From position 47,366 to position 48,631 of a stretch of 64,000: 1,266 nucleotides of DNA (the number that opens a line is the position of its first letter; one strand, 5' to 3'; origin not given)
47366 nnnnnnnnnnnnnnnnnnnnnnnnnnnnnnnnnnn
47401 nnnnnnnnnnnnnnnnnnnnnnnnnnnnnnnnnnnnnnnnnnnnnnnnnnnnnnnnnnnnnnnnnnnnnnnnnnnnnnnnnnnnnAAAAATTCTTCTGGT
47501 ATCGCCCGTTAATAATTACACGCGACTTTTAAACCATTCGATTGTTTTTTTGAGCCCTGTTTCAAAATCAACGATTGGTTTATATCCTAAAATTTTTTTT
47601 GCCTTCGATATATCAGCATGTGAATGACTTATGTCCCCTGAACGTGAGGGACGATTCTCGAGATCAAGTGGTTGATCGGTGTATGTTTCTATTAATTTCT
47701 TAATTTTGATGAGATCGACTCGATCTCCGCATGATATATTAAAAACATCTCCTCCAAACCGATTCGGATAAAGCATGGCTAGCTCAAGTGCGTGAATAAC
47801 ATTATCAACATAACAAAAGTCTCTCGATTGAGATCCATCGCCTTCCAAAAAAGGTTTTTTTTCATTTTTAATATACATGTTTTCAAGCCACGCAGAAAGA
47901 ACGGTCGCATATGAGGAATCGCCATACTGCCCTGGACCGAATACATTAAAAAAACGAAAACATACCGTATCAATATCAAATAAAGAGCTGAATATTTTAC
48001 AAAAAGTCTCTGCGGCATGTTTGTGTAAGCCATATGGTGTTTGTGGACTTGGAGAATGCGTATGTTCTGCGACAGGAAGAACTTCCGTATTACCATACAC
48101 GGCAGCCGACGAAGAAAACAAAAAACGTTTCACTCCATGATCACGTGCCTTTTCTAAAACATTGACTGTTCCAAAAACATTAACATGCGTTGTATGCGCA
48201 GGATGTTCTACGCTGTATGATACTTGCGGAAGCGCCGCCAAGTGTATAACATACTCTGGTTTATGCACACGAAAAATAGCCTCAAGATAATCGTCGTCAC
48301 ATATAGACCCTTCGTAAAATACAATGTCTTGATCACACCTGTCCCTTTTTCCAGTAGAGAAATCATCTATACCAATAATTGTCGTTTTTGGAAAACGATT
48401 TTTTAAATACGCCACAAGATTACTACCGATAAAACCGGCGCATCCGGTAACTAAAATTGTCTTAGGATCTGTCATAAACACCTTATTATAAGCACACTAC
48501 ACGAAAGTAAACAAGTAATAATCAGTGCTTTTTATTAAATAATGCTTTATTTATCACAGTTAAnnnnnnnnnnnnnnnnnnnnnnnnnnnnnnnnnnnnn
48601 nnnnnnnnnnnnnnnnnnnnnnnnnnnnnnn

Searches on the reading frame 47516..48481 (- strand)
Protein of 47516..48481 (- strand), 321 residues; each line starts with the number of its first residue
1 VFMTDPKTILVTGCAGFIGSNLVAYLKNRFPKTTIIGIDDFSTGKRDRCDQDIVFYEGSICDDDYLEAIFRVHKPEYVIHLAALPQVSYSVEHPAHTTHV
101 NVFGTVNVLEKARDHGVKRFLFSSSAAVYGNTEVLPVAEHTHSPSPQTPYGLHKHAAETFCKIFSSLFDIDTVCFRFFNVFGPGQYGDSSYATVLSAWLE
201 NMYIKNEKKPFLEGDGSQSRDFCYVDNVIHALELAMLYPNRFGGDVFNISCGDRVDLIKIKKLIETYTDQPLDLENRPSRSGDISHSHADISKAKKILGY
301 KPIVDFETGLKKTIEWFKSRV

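Call 64: search_protein_families(library=pfam, proteins=[window:47516-48481:-], max_evalue=0.000001)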
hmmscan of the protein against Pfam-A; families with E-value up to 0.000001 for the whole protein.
window:47516-48481:- (321 aa): 6 families
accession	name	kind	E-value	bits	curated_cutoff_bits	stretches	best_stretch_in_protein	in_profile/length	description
PF01370.27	Epimerase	-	2.4e-57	194.6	20.9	1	9-249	1-239/240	NAD dependent epimerase/dehydratase family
PF16363.11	GDP_Man_Dehyd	-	2.9e-51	175.3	27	1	10-313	1-332/332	GDP-mannose 4,6 dehydratase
PF01073.25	3Beta_HSD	-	2.2e-22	79.8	22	1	10-235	1-228/280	3-beta hydroxysteroid dehydrogenase/isomerase family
PF02719.21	Polysacc_synt_2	-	1.1e-14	54.7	20.2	1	9-125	1-128/293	Polysaccharide biosynthesis protein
PF04321.23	RmlD_sub_bind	-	1e-11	44.9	27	1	8-193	2-162/287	RmlD substrate binding domain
PF07993.18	NAD_binding_4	-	4.3e-08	33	20.1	0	76-231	90-257/258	Male sterility protein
